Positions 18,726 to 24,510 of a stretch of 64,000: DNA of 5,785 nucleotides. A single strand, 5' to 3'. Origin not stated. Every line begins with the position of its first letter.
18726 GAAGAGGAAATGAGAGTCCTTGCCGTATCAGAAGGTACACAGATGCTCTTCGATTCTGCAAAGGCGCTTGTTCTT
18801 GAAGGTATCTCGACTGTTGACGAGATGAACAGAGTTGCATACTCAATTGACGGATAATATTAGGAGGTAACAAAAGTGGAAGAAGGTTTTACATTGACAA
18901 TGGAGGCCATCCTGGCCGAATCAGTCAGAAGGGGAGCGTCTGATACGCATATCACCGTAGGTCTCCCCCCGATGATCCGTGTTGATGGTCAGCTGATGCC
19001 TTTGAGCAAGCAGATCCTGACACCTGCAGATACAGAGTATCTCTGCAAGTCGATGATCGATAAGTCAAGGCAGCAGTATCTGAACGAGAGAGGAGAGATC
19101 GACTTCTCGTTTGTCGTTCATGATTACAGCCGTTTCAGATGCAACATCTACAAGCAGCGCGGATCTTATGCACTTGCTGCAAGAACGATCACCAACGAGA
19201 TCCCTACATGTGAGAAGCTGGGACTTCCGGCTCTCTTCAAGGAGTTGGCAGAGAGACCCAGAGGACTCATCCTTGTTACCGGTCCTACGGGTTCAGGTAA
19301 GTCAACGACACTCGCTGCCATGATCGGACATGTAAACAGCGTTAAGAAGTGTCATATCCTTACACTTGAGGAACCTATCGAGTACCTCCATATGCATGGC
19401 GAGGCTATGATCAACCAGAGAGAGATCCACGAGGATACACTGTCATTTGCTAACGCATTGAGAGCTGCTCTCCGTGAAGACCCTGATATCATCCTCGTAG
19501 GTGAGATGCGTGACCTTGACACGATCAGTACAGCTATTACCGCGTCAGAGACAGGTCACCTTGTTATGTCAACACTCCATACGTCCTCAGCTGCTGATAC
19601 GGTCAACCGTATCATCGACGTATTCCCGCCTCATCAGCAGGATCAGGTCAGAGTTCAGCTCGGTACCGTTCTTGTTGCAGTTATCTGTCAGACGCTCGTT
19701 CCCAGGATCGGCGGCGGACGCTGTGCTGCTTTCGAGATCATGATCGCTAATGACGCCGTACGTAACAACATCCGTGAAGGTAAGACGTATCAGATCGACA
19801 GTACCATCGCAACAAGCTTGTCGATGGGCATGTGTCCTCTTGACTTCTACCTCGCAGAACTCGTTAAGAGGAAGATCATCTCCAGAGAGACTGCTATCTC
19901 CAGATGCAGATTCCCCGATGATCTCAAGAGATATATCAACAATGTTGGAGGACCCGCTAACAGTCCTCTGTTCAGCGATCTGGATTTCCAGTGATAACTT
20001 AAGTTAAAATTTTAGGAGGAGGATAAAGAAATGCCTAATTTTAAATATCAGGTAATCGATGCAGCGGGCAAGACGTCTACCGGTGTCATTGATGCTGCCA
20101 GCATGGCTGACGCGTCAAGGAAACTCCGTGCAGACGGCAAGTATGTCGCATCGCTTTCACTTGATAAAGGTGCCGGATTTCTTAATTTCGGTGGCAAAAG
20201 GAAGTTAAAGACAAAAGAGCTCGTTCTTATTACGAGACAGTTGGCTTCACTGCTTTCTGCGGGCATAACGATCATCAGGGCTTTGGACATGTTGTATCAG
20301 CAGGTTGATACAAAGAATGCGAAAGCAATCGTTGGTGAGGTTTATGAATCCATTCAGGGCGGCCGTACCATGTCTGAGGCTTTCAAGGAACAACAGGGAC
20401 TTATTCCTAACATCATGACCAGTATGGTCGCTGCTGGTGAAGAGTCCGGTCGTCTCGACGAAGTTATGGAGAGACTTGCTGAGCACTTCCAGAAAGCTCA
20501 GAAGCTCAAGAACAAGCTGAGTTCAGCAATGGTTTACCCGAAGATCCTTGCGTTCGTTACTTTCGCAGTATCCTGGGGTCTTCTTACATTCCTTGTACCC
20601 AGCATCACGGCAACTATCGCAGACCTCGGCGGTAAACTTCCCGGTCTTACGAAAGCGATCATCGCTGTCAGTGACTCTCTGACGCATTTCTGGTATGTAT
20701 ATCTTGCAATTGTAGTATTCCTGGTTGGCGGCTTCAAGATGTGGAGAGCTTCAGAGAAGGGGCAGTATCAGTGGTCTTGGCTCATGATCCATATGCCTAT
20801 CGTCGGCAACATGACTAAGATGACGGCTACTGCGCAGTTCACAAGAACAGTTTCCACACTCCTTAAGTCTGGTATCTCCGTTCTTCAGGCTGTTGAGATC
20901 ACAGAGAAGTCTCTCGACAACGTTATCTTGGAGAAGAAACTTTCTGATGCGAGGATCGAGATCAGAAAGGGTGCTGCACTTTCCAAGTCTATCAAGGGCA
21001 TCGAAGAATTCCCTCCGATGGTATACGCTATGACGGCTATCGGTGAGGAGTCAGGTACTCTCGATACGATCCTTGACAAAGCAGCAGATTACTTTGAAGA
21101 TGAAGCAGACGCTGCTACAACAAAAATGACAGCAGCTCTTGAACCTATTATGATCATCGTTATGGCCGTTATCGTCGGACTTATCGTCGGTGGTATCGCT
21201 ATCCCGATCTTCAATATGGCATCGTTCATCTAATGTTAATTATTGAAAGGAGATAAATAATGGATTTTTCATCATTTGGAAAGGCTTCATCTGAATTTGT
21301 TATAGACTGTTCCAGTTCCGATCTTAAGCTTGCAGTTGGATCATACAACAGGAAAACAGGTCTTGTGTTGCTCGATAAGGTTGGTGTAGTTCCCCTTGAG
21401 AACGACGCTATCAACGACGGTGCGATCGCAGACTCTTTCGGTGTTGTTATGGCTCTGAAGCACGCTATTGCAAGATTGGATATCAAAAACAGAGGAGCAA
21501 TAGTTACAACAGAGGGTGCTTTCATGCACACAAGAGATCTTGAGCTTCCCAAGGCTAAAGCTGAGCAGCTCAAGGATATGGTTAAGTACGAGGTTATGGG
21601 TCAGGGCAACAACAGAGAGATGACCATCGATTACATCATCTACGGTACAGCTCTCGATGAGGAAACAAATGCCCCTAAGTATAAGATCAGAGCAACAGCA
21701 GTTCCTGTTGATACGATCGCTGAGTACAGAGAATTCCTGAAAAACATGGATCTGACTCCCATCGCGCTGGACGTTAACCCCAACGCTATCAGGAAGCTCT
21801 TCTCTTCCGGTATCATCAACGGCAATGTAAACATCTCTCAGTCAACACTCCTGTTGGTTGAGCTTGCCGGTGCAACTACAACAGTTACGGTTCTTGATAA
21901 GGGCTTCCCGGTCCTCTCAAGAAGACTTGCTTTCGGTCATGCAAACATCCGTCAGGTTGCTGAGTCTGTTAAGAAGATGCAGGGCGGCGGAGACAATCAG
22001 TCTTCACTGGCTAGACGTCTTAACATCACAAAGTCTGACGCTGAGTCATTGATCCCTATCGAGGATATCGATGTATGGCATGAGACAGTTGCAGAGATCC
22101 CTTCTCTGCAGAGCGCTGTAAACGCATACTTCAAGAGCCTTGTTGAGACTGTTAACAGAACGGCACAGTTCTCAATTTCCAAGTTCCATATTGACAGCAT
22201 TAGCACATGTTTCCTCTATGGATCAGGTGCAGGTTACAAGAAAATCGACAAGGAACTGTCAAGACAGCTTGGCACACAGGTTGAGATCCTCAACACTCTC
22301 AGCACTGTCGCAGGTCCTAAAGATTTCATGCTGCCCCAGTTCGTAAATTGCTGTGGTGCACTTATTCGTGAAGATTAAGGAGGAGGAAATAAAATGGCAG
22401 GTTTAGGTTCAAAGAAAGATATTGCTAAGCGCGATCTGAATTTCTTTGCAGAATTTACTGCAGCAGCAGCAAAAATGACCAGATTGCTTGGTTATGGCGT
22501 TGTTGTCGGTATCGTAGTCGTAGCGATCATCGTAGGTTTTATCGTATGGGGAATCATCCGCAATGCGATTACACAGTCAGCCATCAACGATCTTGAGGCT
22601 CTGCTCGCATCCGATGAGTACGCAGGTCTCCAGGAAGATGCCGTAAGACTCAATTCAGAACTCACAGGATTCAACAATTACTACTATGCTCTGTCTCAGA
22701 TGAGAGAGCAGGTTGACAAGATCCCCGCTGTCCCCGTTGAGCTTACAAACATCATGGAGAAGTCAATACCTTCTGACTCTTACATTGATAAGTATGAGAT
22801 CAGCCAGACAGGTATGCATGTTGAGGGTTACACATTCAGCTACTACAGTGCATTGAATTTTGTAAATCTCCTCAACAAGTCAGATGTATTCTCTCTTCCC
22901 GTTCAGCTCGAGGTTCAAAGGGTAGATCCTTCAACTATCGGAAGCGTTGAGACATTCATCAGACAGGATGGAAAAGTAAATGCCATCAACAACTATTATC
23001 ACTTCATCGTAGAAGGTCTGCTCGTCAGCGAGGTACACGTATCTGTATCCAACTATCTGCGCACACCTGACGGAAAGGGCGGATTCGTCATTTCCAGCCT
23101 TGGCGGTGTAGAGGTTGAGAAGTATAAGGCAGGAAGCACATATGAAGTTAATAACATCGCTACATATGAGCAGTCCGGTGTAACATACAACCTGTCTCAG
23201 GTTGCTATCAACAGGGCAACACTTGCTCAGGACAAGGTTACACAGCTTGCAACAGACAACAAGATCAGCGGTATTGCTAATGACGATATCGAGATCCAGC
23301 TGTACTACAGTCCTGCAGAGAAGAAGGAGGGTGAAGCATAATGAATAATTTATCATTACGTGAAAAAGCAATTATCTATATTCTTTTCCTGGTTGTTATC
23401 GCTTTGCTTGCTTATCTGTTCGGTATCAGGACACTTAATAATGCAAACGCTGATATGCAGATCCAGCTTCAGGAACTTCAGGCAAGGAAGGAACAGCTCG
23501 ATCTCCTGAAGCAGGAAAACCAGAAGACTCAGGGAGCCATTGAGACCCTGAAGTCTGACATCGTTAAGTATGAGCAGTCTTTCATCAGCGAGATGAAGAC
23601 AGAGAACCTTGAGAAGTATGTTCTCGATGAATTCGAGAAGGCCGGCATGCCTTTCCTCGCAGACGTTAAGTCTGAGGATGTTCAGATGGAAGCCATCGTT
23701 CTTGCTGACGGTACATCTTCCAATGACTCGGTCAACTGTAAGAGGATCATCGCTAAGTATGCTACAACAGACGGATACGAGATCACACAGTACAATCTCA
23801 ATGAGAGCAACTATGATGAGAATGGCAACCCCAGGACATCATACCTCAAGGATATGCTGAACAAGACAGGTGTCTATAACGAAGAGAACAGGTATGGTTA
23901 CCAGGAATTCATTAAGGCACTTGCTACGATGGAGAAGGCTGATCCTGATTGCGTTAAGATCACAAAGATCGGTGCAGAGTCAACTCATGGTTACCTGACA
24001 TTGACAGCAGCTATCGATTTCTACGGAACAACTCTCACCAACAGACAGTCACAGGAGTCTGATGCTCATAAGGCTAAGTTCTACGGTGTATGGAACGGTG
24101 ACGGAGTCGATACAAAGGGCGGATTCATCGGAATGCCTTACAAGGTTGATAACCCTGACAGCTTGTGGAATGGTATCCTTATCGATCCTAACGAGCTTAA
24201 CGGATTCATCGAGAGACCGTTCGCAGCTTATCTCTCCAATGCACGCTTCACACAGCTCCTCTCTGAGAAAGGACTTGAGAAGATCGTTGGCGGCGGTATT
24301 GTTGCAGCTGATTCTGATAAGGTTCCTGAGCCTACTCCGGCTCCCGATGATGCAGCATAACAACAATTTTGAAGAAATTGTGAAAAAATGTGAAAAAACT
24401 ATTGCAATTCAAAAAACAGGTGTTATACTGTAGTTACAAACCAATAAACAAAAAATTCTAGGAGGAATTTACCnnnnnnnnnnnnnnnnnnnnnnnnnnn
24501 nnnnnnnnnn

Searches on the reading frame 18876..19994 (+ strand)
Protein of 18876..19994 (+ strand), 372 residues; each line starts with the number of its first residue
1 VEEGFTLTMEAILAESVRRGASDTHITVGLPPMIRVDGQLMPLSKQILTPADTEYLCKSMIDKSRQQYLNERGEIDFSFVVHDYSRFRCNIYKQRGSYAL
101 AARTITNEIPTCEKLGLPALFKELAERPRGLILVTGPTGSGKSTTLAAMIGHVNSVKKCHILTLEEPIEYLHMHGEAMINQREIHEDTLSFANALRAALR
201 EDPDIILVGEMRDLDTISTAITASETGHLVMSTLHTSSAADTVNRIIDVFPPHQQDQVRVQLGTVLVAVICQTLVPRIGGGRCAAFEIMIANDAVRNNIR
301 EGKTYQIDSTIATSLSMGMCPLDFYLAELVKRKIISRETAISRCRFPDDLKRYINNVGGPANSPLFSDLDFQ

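Call 3: search_protein_families(library=pfam, proteins=[window:18876-19994:+], max_evalue=0.1)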
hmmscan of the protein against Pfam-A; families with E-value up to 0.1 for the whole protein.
window:18876-19994:+ (372 aa): 23 families
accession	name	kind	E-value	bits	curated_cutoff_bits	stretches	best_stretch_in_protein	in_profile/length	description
PF00437.27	T2SSE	-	3.1e-46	158.2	24.9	1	113-279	122-282/370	Type II/IV secretion system protein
PF25199.1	nSTAND_NTPase5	-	0.00015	22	34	1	122-173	34-85/145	Novel STAND NTPase 5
PF13555.12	AAA_29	-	0.00023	21.3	27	1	127-149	20-42/61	P-loop containing region of AAA domain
PF13401.12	AAA_22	-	0.00082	20.1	27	1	128-156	4-32/130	AAA domain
PF13191.12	AAA_16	-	0.0015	19.5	32.6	1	124-154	19-49/167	AAA ATPase domain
PF13245.12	AAA_19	-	0.0015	19.1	25.1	1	128-203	10-76/134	AAA domain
PF13604.12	AAA_30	-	0.0022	18.2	27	1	120-152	9-41/191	AAA domain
PF13476.12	AAA_23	-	0.0032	18.6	27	1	129-149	19-39/201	AAA domain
PF00005.33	ABC_tran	-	0.0064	17.5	25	1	131-170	13-51/137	ABC transporter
PF00004.35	AAA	-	0.0076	17.1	21.2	1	132-218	1-73/131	ATPase family associated with various cellular activities (AAA)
PF01580.24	FtsK_SpoIIIE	-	0.0076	16.2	24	1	128-150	39-60/221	FtsK/SpoIIIE family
PF00265.24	TK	-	0.0087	16.4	20.6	1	131-251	3-128/176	Thymidine kinase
PF13671.12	AAA_33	-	0.014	16.1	27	1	131-200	1-68/143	AAA domain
PF13173.12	AAA_14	-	0.019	15.4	27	1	131-173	4-46/129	AAA domain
PF01935.23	DUF87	-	0.023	15.3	23.2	1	133-174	27-68/220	Helicase HerA, central domain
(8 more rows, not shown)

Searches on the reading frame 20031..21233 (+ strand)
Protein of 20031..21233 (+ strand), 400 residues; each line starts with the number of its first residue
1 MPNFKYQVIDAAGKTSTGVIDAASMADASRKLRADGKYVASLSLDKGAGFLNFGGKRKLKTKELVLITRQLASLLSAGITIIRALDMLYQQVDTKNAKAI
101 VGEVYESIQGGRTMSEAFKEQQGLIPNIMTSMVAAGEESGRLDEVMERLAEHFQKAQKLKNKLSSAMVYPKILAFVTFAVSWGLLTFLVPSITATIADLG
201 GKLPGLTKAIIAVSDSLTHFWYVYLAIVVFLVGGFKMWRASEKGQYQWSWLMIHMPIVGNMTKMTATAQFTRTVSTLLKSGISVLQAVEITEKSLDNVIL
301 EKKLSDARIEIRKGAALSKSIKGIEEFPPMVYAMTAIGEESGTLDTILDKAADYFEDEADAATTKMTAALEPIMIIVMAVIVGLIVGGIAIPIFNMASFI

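Call 3: search_protein_families(library=pfam, proteins=[window:20031-21233:+], max_evalue=0.1)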
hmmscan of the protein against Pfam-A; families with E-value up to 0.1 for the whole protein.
window:20031-21233:+ (400 aa): 2 families
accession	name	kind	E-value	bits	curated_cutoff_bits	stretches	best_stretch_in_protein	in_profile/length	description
PF00482.28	T2SSF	-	5.7e-60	201.2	25.2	2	68-190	2-125/125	Type II secretion system (T2SS), protein F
PF05155.20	G2P_X_C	-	0.04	14.9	25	0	260-294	28-62/88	Replication-associated protein G2P C-terminal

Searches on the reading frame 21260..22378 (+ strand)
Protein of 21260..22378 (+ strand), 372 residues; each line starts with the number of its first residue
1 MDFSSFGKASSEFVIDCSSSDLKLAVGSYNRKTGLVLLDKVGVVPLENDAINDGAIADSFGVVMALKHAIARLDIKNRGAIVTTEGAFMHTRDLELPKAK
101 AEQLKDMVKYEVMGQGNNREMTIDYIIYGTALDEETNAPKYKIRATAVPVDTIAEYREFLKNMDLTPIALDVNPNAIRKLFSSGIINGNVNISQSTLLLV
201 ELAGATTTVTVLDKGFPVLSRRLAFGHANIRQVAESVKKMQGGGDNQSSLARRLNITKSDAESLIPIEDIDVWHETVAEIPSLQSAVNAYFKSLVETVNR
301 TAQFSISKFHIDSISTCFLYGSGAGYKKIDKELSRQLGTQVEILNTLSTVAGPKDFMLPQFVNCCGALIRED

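Call 3: search_protein_families(library=pfam, proteins=[window:21260-22378:+], max_evalue=0.1)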
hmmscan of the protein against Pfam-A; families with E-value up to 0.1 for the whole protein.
window:21260-22378:+ (372 aa): 1 family
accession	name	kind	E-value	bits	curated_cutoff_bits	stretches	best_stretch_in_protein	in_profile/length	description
PF11104.14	PilM_2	-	1.3e-14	54.3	27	2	15-233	2-218/340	Type IV pilus assembly protein PilM;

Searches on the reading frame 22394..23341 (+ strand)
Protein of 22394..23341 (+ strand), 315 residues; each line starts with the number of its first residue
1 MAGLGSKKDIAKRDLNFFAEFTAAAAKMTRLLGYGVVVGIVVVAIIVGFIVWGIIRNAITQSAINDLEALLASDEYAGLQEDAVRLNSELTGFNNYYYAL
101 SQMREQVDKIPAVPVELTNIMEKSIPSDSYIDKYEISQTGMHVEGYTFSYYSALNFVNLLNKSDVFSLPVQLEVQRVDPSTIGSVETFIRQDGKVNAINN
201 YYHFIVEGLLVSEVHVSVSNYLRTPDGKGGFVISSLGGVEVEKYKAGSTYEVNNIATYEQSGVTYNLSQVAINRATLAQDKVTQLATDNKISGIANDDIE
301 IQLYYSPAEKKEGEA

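Call 3: search_protein_families(library=pfam, proteins=[window:22394-23341:+], max_evalue=0.1)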
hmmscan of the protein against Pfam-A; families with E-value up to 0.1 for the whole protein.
window:22394-23341:+ (315 aa): 1 family
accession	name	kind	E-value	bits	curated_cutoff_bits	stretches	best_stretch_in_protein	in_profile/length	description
PF05137.18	PilN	-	1.7e-06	28.4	22.8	1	119-176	4-61/78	Fimbrial assembly protein (PilN)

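Call 4: search_protein_families(library=ncbifam, proteins=[window:22394-23341:+], max_evalue=0.1)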
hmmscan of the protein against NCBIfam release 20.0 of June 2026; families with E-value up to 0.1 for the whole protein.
window:22394-23341:+ (315 aa): 1 family
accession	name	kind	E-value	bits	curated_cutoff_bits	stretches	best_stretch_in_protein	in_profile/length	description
NF045939.1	MHJ_0274_fam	hypoth_equivalog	0.018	14.8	80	1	38-87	6-55/165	MHJ_0274 family protein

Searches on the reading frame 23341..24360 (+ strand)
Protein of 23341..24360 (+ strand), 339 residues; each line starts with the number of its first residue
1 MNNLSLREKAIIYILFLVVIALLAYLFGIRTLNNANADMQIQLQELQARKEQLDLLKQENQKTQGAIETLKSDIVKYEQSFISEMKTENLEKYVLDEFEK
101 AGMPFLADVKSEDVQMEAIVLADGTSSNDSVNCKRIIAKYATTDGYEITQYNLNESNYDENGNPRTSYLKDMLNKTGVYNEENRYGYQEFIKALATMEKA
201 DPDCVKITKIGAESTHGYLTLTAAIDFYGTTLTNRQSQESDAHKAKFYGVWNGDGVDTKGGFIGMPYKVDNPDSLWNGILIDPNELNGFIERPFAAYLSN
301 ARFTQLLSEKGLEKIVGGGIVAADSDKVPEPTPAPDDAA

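Call 3: search_protein_families(library=pfam, proteins=[window:23341-24360:+], max_evalue=0.1)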
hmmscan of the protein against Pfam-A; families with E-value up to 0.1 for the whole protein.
window:23341-24360:+ (339 aa): 3 families
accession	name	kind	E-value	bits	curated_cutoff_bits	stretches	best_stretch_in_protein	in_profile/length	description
PF04612.17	T2SSM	-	0.0006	20.5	27.8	1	3-64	10-71/160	Type II secretion system (T2SS), protein M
PF02699.20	YajC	-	0.0069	16.7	28.2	0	232-270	17-55/78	Preprotein translocase subunit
PF19745.5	FUT8_N_cat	-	0.073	12.3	27.6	1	11-92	10-89/499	Alpha-(1,6)-fucosyltransferase N- and catalytic domains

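Call 4: search_protein_families(library=ncbifam, proteins=[window:23341-24360:+], max_evalue=0.1)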
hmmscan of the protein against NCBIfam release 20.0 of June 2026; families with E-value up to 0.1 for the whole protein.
window:23341-24360:+ (339 aa): 4 families
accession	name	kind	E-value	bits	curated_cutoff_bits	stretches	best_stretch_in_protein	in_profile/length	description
NF040576.1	T2SS_GspM_XpsM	equivalog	0.023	14.3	60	1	13-66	10-64/180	type II secretion system protein GspM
TIGR04211.1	SH3_and_anchor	equivalog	0.035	13.7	65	1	30-90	104-164/198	TIGR04211 family SH3 domain-containing protein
TIGR02209.1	ftsL_broad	equivalog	0.062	13.2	42.45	0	14-54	4-44/85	cell division protein FtsL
TIGR00739.1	yajC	equivalog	0.085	12.9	44.2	0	232-271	20-59/84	preprotein translocase subunit YajC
